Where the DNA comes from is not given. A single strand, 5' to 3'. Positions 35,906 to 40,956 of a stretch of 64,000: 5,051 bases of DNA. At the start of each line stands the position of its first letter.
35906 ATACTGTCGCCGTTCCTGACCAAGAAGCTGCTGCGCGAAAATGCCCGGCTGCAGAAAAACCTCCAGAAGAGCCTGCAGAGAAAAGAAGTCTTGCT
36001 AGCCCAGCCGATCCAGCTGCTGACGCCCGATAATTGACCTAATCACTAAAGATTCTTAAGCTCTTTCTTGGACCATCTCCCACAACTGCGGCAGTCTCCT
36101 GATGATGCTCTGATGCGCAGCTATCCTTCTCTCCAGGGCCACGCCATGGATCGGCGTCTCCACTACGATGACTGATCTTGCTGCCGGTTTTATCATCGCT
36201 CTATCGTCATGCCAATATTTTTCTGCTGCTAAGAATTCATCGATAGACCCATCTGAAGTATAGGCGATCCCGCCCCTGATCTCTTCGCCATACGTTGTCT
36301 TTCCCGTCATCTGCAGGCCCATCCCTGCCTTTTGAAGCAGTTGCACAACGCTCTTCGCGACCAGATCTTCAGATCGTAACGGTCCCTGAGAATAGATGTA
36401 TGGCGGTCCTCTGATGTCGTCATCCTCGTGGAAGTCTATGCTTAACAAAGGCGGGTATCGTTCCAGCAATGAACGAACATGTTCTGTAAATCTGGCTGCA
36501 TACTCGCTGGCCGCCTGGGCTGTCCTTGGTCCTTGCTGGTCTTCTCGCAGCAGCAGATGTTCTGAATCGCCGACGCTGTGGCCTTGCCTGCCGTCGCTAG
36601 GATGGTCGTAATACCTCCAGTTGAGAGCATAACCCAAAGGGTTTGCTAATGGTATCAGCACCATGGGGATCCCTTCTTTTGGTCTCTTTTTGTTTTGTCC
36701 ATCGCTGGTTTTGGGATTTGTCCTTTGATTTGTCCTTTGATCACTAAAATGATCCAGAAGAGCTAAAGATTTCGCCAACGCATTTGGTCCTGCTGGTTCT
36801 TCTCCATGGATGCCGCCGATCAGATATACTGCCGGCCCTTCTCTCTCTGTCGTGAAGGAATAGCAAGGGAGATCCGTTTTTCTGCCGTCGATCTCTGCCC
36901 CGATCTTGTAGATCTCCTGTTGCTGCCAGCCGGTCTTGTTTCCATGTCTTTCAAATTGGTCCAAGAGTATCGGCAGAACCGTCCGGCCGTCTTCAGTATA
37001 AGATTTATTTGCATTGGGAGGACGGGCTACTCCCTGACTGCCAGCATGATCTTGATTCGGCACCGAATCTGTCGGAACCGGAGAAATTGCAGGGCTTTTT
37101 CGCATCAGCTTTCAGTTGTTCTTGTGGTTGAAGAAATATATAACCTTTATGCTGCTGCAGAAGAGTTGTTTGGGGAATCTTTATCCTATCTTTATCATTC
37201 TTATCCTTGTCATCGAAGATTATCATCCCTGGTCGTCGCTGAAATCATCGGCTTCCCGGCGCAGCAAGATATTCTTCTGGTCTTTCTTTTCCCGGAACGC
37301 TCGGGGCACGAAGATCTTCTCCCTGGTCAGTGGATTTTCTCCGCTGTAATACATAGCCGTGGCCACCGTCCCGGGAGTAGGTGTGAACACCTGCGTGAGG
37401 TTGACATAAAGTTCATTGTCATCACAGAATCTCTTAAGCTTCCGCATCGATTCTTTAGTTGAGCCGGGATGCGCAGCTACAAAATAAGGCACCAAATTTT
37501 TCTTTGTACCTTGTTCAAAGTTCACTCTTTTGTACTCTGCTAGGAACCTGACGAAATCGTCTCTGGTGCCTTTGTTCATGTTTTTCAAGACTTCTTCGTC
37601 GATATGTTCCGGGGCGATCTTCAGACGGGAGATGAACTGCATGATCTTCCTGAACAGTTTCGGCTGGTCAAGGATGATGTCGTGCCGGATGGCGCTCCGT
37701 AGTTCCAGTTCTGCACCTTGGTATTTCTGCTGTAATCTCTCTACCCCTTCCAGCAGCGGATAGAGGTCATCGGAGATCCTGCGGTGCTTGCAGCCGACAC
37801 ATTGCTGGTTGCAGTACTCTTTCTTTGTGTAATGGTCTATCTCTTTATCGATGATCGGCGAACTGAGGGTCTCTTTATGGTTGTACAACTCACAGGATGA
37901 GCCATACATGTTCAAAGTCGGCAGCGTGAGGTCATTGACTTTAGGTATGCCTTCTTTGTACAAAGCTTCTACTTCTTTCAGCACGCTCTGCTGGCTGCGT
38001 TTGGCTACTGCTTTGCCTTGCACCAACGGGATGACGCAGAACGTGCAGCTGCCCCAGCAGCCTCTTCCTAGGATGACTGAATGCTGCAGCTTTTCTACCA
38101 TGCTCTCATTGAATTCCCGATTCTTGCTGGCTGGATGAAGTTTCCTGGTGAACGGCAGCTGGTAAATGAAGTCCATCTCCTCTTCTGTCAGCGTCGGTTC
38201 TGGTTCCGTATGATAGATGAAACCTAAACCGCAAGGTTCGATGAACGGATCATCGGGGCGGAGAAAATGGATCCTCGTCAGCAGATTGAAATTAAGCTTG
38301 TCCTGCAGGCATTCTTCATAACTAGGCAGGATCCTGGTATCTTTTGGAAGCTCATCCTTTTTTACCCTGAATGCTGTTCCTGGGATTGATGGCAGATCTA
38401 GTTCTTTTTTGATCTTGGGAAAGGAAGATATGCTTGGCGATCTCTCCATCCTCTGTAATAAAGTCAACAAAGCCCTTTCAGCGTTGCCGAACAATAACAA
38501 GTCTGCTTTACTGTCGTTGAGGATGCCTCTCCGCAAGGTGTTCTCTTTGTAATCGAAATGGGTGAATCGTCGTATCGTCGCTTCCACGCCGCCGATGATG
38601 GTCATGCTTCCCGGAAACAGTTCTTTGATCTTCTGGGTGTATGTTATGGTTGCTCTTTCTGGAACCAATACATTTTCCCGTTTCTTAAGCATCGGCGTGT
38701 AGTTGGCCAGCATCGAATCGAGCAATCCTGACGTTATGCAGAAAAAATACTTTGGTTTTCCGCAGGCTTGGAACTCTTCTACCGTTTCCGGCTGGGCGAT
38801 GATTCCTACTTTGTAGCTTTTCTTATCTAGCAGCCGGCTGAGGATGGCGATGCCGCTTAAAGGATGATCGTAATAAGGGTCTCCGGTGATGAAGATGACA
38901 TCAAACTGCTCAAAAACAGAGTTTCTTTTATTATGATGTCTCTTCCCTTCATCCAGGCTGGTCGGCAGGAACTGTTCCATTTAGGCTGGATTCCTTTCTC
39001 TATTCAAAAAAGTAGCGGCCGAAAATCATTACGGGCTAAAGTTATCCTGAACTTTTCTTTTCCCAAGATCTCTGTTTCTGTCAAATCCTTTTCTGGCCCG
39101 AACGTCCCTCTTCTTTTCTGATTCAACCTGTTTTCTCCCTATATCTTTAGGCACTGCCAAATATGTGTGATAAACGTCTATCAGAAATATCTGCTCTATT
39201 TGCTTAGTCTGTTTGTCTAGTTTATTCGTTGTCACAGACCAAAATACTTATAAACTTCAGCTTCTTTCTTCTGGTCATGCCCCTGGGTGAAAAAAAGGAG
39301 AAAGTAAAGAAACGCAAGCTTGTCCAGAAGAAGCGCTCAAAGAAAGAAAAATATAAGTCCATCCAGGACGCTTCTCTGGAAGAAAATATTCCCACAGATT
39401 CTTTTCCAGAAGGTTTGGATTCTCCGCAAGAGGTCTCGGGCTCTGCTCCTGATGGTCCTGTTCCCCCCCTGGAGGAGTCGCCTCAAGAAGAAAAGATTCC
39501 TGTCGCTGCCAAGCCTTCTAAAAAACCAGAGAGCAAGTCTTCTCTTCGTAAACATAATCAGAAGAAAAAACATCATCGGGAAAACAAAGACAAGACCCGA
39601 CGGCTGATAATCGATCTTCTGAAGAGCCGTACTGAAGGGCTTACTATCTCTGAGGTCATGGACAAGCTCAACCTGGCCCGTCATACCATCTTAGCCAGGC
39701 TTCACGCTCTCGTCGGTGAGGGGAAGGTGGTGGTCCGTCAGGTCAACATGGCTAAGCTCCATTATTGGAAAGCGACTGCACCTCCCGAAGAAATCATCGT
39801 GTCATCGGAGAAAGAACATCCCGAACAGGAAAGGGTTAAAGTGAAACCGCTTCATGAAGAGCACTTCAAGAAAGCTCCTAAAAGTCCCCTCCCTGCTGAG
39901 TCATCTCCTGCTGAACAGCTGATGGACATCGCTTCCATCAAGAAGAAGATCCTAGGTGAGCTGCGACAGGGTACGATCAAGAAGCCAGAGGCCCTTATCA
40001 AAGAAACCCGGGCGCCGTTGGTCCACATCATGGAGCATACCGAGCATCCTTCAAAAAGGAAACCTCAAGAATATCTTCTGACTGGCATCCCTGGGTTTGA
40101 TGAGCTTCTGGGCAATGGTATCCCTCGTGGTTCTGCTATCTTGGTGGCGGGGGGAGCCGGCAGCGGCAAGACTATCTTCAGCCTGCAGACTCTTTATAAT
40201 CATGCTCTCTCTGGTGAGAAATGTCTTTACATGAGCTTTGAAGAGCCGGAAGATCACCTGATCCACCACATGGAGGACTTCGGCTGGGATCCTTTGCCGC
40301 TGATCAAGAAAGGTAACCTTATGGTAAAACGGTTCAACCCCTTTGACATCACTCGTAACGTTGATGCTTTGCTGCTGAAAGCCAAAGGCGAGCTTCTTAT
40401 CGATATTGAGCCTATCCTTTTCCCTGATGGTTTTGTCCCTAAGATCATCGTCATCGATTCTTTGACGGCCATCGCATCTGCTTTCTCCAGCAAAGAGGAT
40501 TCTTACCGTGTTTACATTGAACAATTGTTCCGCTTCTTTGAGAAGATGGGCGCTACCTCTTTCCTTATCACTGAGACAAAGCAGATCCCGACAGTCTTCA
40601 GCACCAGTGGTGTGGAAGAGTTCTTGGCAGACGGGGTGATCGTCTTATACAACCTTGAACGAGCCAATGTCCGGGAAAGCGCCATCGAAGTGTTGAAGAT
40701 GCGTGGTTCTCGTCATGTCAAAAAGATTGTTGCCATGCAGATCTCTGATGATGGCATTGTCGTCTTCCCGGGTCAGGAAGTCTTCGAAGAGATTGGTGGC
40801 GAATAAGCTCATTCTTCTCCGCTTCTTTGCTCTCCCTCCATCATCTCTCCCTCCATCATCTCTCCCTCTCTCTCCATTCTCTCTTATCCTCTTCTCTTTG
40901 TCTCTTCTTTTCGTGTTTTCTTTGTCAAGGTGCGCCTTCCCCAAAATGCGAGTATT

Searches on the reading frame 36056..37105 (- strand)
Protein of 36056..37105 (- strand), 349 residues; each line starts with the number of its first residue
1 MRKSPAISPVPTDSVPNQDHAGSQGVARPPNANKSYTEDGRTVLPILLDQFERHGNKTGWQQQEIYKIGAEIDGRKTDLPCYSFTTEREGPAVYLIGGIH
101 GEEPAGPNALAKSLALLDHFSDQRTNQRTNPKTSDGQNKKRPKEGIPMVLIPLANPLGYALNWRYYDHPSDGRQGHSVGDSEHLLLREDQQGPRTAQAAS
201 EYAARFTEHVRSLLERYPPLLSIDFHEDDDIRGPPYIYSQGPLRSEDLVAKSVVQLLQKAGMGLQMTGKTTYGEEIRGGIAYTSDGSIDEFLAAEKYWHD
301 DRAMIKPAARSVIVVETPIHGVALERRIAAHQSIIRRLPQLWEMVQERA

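Call 11: search_protein_families(library=pfam, proteins=[window:36056-37105:-], max_evalue=0.001)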
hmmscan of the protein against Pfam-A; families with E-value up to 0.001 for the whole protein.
window:36056-37105:- (349 aa): 1 family
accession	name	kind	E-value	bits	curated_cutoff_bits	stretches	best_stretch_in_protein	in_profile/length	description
PF00246.29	Peptidase_M14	-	1.5e-05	25.2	21.6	1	64-295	17-250/286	Zinc carboxypeptidase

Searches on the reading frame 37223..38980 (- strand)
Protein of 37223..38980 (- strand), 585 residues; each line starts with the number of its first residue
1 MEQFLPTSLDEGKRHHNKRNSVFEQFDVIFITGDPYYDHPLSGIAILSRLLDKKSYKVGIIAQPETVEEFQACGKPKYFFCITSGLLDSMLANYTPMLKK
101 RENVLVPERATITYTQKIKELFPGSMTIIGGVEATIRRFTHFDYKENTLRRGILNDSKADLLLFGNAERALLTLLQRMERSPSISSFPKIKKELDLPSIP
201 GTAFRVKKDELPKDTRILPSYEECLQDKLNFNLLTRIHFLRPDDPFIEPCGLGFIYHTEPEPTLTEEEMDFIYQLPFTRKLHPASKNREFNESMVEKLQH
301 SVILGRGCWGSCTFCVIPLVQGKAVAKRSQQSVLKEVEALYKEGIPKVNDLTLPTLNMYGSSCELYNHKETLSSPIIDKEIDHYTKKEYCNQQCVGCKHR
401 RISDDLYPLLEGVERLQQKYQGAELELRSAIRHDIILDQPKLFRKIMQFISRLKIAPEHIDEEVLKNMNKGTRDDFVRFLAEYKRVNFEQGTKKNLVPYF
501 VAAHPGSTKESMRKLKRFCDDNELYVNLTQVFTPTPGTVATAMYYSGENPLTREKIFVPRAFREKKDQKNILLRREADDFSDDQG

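Call 11: search_protein_families(library=pfam, proteins=[window:37223-38980:-], max_evalue=0.001)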
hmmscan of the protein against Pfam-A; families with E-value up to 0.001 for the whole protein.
window:37223-38980:- (585 aa): 3 families
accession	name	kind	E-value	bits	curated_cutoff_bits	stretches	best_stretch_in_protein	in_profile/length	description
PF08497.15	Radical_SAM_N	-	7e-70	236.1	25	1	19-289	10-291/301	Radical SAM N-terminal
PF04055.27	Radical_SAM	-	2.5e-09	37.9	29.5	1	302-518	1-165/166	Radical SAM superfamily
PF11842.13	DUF3362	-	7.6e-09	36.4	27.6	1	530-580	4-59/151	Domain of unknown function (DUF3362)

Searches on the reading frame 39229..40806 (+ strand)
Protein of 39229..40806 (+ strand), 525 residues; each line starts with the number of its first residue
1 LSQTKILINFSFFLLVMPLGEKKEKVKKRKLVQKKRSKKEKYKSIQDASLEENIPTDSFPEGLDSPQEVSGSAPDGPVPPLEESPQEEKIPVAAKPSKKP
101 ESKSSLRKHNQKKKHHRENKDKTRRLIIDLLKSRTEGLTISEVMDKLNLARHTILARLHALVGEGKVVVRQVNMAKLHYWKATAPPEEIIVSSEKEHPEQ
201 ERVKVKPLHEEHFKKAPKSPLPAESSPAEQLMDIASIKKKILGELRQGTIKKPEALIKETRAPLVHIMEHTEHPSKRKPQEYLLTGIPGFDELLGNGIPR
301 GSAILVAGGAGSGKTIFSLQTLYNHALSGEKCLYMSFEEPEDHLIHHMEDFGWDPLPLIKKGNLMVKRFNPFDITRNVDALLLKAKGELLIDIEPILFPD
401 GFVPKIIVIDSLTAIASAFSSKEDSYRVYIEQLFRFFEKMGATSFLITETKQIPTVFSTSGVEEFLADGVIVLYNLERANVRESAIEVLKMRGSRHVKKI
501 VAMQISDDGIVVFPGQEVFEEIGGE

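Call 11: search_protein_families(library=pfam, proteins=[window:39229-40806:+], max_evalue=0.001)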
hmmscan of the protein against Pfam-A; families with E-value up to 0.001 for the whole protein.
window:39229-40806:+ (525 aa): 3 families
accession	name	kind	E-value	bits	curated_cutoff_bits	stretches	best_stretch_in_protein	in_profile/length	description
PF06745.19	ATPase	-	8.4e-54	182.8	26.6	1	285-516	3-230/231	KaiC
PF13481.12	AAA_25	-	3.1e-06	27.4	27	1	285-447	17-187/195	AAA domain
PF07088.17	GvpD_P-loop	-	7.5e-06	26.4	24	1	301-476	10-174/189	GvpD gas vesicle protein, P-loop domain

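Call 74: search_protein_families(library=pfam, proteins=[window:39277-40806:+], max_evalue=0.1)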
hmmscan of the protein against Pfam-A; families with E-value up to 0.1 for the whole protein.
window:39277-40806:+ (509 aa): 13 families
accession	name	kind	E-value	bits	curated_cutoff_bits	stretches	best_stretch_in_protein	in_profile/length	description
PF06745.19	ATPase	-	7.8e-54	182.9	26.6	1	269-500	3-230/231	KaiC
PF13481.12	AAA_25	-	2.9e-06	27.5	27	1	269-431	17-187/195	AAA domain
PF07088.17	GvpD_P-loop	-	6.9e-06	26.5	24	1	285-460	10-174/189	GvpD gas vesicle protein, P-loop domain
PF03796.21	DnaB_C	-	0.0011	18.9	27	1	269-332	4-67/255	DnaB-like helicase C terminal domain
PF12840.13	HTH_20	-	0.0046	17.3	27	1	105-147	3-44/51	Helix-turn-helix domain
PF13412.12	HTH_24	-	0.0058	16.6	21.9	1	105-151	2-47/48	Winged helix-turn-helix DNA-binding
PF09339.16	HTH_IclR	-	0.0073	16.5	22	1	111-151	8-48/52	IclR helix-turn-helix domain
PF00154.27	RecA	-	0.015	15.3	27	1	265-323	31-90/262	recA bacterial DNA recombination protein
PF13384.12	HTH_23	-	0.019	15.2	24.6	1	104-142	3-38/50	Homeodomain-like domain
PF01022.26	HTH_5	-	0.025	14.9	22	1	105-149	1-43/47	Bacterial regulatory protein, arsR family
PF13173.12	AAA_14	-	0.026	14.9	27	1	287-328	4-44/129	AAA domain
PF08784.17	RPA_C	-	0.067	14.4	22.6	0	88-151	32-99/106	Replication protein A C terminal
PF21212.3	Dimerisation2-like_dom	-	0.082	13.7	27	0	111-153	25-67/72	Dimerisation2-like domain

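Call 93: search_protein_families(library=padloc, proteins=[window:39277-40806:+], max_evalue=0.01)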
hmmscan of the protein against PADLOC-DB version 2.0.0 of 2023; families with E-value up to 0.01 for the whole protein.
window:39277-40806:+ (509 aa): 2 families
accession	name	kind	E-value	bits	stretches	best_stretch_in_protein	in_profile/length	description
PDLC01438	Csa3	-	1.5e-06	26.4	1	58-193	136-230/305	"CAS-I,CAS-II,CAS-III,CAS-IV,CAS-V,CAS-VI; associated_signaling"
PDLC01858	CARF3--CARF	-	0.0032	15.4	1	105-155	143-193/204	-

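Call 94: search_protein_families(library=ncbifam, proteins=[window:39277-40806:+], max_evalue=0.01)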
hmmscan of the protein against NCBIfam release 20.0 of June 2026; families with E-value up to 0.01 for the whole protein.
window:39277-40806:+ (509 aa): 19 families
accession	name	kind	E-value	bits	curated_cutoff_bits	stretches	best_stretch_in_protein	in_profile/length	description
NF006799.0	PRK09302.1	equivalog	2.7e-40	138.4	408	1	266-498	12-240/515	circadian clock protein KaiC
TIGR03880.1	KaiC_arch_3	hypoth_equivalog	1.9e-37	129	249.45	1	270-503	1-224/224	KaiC domain-containing protein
TIGR02655.1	circ_KaiC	equivalog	9.4e-30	103.7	546.25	1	267-498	3-230/484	circadian clock protein KaiC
TIGR03877.1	thermo_KaiC_1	hypoth_equivalog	1.1e-28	100.4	307.25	1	268-499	5-235/238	KaiC domain-containing protein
TIGR03881.1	KaiC_arch_4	hypoth_equivalog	2e-20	73.5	247.8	1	267-496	3-228/231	KaiC domain-containing protein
NF052589.1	ArlH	equivalog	1.2e-13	51.3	215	1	274-496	9-223/229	archaellum protein ArlH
NF004723.0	PRK06067.1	subfamily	4.7e-13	49.2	194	1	259-489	8-227/243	flagellar accessory protein FlaH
NF006320.0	PRK08533.1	equivalog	2.2e-08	34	215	1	275-428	14-153/230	flagellar accessory protein FlaH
TIGR00416.1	sms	equivalog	1.7e-07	30.4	403.05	1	265-325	74-134/454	DNA repair protein RadA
TIGR03878.1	thermo_KaiC_2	hypoth_equivalog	2.4e-07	30.3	232.2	1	280-435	31-176/259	KaiC domain-containing protein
TIGR03600.1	phage_DnaB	exception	2.6e-05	23.4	498.65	1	251-330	160-240/421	phage replicative helicase, DnaB family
NF006861.0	PRK09361.1-1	equivalog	9.8e-05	22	278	1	265-322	3-60/235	DNA repair and recombination protein RadB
NF003301.0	PRK04301.1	equivalog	0.00014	21.1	259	1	214-310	28-126/316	DNA repair and recombination protein RadA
NF004629.0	PRK05973.1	equivalog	0.00014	21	156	1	282-339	61-118/237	DNA helicase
TIGR00665.1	DnaB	equivalog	0.0014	17.5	385.25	1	235-332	145-243/435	replicative DNA helicase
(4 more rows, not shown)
